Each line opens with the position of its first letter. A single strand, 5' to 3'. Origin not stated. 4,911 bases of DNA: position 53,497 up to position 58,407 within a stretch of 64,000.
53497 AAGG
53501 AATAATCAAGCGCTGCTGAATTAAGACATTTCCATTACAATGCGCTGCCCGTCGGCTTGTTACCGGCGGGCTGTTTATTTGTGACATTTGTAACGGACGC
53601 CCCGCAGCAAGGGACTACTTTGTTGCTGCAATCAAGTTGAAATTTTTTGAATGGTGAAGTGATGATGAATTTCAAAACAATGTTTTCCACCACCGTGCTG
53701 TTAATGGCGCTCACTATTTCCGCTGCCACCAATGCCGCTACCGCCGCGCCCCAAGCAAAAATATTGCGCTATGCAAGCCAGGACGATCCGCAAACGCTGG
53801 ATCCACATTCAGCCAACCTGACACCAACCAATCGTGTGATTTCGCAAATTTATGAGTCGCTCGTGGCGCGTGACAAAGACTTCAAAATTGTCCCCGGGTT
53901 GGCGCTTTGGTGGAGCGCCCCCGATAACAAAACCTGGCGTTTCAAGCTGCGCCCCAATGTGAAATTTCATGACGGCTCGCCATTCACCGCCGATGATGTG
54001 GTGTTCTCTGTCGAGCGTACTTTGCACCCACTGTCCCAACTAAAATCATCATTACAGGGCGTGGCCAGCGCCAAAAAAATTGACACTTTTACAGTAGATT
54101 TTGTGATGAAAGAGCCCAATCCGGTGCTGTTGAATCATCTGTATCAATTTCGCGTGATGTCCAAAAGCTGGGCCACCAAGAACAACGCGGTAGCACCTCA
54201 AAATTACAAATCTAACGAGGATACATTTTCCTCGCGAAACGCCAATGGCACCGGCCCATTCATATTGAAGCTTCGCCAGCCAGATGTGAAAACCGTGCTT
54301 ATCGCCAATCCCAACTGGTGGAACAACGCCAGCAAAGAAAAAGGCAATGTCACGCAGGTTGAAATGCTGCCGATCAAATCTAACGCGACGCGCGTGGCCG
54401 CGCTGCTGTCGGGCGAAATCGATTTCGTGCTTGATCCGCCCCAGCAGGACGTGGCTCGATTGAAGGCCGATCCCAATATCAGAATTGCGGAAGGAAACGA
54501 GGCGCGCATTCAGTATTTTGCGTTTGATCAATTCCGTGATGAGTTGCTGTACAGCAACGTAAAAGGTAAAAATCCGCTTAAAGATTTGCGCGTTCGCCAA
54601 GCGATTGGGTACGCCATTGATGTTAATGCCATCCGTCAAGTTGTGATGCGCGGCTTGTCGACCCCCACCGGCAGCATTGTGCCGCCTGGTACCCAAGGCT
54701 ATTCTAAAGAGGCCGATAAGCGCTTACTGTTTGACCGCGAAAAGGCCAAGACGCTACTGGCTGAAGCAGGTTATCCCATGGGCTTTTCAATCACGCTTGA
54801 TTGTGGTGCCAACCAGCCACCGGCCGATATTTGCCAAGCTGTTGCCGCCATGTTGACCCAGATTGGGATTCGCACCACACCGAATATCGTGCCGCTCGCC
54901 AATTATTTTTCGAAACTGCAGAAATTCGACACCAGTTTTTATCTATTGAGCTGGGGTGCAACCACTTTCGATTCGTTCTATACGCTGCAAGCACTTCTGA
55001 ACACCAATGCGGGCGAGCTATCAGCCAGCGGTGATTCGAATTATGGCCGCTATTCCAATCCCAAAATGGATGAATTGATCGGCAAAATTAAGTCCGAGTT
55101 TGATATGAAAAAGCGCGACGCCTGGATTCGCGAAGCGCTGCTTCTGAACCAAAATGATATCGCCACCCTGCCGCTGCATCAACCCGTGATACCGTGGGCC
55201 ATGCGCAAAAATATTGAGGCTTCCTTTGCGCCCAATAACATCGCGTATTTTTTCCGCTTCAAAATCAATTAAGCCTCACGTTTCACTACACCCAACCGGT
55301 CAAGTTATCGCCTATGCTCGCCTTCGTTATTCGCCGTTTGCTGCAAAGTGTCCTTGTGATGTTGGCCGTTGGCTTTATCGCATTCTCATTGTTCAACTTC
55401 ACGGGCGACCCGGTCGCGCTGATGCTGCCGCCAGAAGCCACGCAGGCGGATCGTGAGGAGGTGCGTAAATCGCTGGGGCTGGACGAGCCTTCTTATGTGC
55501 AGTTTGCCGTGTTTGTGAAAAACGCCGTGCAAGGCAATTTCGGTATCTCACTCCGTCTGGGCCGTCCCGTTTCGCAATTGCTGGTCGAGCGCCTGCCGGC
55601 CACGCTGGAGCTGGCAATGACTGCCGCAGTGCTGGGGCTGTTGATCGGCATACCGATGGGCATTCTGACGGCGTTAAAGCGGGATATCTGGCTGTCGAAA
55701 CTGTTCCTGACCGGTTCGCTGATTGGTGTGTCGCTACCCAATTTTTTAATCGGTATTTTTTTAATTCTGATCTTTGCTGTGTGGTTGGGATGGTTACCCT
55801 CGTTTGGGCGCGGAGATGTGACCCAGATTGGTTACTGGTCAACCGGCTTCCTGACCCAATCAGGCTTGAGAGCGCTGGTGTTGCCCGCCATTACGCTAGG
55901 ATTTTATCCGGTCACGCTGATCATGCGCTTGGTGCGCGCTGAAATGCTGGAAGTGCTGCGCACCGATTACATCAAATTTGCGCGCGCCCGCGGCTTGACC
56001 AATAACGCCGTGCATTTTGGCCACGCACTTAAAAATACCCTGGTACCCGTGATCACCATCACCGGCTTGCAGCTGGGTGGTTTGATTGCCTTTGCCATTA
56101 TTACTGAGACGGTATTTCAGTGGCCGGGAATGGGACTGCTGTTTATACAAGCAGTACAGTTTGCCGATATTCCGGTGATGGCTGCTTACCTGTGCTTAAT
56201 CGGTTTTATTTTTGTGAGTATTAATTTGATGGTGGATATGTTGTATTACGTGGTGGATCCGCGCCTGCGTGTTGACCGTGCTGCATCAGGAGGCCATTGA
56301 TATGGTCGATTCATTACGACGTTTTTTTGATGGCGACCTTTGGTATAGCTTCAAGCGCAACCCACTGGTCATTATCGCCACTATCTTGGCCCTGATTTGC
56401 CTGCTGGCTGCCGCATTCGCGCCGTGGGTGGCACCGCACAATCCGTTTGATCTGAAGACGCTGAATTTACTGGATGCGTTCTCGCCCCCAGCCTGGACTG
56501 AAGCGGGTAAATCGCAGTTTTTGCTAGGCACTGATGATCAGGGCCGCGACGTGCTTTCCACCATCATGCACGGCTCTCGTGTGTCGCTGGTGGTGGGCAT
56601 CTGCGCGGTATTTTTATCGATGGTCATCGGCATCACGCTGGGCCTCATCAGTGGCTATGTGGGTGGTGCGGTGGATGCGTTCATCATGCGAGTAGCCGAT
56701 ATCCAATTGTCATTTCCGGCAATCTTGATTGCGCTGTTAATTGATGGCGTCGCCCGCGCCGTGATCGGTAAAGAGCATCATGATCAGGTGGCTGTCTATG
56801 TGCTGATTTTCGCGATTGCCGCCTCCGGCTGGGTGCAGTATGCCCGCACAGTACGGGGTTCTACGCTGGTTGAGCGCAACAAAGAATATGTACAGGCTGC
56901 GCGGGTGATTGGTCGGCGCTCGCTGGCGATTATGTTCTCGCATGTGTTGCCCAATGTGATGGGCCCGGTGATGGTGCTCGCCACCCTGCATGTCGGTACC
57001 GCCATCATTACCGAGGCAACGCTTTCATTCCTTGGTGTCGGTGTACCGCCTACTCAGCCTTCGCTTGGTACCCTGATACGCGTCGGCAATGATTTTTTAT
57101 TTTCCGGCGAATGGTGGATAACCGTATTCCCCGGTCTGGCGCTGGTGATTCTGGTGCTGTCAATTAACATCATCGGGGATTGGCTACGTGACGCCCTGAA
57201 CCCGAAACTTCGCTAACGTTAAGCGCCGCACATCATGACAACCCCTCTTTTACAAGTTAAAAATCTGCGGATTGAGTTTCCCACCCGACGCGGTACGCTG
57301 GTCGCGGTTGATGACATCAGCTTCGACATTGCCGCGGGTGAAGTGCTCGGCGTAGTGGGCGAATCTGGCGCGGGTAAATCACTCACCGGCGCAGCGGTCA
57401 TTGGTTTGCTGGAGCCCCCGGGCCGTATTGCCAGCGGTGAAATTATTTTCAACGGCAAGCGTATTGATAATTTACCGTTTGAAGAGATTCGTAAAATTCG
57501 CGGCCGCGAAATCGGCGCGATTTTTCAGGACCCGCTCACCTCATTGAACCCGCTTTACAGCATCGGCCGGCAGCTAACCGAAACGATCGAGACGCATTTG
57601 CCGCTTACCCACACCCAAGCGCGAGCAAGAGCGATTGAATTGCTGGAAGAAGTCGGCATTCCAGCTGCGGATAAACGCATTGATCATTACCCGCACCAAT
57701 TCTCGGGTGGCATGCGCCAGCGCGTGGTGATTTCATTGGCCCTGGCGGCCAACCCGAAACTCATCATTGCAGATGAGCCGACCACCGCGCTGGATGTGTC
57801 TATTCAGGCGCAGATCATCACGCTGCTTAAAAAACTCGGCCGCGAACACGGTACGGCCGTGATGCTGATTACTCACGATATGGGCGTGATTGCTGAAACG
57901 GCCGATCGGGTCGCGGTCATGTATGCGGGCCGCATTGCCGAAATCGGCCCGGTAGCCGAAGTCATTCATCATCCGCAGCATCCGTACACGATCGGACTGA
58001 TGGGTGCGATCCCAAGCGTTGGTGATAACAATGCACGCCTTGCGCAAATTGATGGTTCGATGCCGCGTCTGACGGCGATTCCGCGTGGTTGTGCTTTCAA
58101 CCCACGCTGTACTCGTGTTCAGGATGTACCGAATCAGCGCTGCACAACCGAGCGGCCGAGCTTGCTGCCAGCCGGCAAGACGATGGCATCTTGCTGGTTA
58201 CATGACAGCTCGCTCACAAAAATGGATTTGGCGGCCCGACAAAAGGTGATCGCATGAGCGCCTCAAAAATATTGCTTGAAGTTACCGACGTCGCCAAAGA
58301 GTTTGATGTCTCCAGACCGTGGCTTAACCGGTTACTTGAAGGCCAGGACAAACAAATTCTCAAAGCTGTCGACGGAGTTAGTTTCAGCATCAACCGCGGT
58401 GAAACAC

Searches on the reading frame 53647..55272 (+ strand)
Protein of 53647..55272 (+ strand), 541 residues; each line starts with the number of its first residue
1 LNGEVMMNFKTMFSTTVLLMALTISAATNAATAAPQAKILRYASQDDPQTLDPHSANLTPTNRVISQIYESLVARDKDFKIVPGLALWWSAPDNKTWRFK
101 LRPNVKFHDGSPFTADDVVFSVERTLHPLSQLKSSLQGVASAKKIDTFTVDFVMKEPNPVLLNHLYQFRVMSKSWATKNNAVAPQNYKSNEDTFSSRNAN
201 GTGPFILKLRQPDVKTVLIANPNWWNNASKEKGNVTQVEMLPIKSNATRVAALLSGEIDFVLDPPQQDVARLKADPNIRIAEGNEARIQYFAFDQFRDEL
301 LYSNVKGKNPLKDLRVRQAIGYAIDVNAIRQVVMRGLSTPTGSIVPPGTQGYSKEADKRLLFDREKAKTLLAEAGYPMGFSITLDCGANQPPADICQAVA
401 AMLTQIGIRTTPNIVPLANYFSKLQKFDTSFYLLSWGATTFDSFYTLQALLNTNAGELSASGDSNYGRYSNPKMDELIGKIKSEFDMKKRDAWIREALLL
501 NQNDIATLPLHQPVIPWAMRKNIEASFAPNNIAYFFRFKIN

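Call 78: search_protein_families(library=pfam, proteins=[window:53647-55272:+], max_evalue=0.0001)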
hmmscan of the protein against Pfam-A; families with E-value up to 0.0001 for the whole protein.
window:53647-55272:+ (541 aa): 1 family
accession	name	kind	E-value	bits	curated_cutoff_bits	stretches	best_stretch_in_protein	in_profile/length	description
PF00496.27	SBP_bac_5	-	1.4e-89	301.2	32.4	1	80-454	1-364/368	Bacterial extracellular solute-binding proteins, family 5 Middle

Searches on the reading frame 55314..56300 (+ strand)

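Call 78: search_protein_families(library=pfam, proteins=[window:55314-56300:+], max_evalue=0.0001)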
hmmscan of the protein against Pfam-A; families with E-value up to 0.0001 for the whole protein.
window:55314-56300:+ (328 aa): 2 families
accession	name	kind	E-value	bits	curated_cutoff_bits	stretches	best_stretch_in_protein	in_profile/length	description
PF00528.27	BPD_transp_1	-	1.3e-34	120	26.4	1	112-319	1-183/184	Binding-protein-dependent transport system inner membrane component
PF19300.4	BPD_transp_1_N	-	1.1e-12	48.6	23.8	1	1-101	1-114/114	Binding-prot-dependent transport system membrane comp, N-term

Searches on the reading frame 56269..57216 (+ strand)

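Call 78: search_protein_families(library=pfam, proteins=[window:56269-57216:+], max_evalue=0.0001)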
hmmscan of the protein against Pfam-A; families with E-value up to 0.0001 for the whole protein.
window:56269-57216:+ (315 aa): 2 families
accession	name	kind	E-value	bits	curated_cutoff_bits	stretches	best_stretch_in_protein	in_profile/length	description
PF00528.27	BPD_transp_1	-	4.3e-28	98.7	26.4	1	121-315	1-183/184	Binding-protein-dependent transport system inner membrane component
PF12911.12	OppC_N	-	1.2e-08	35.2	23.9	1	23-64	5-43/53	N-terminal TM domain of oligopeptide transport permease C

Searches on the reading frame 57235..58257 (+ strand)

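Call 78: search_protein_families(library=pfam, proteins=[window:57235-58257:+], max_evalue=0.0001)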
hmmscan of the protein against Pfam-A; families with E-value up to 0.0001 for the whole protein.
window:57235-58257:+ (340 aa): 3 families
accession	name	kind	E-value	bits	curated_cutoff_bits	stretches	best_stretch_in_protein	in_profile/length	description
PF00005.33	ABC_tran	-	3.5e-30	105.8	25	1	26-184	2-137/137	ABC transporter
PF08352.17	oligo_HPY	-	1.3e-17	64.4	27.1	1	236-296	2-62/65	Oligopeptide/dipeptide transporter, C-terminal region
PF13304.12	AAA_21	-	8.2e-05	23.2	27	1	152-219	234-303/304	AAA domain, putative AbiEii toxin, Type IV TA system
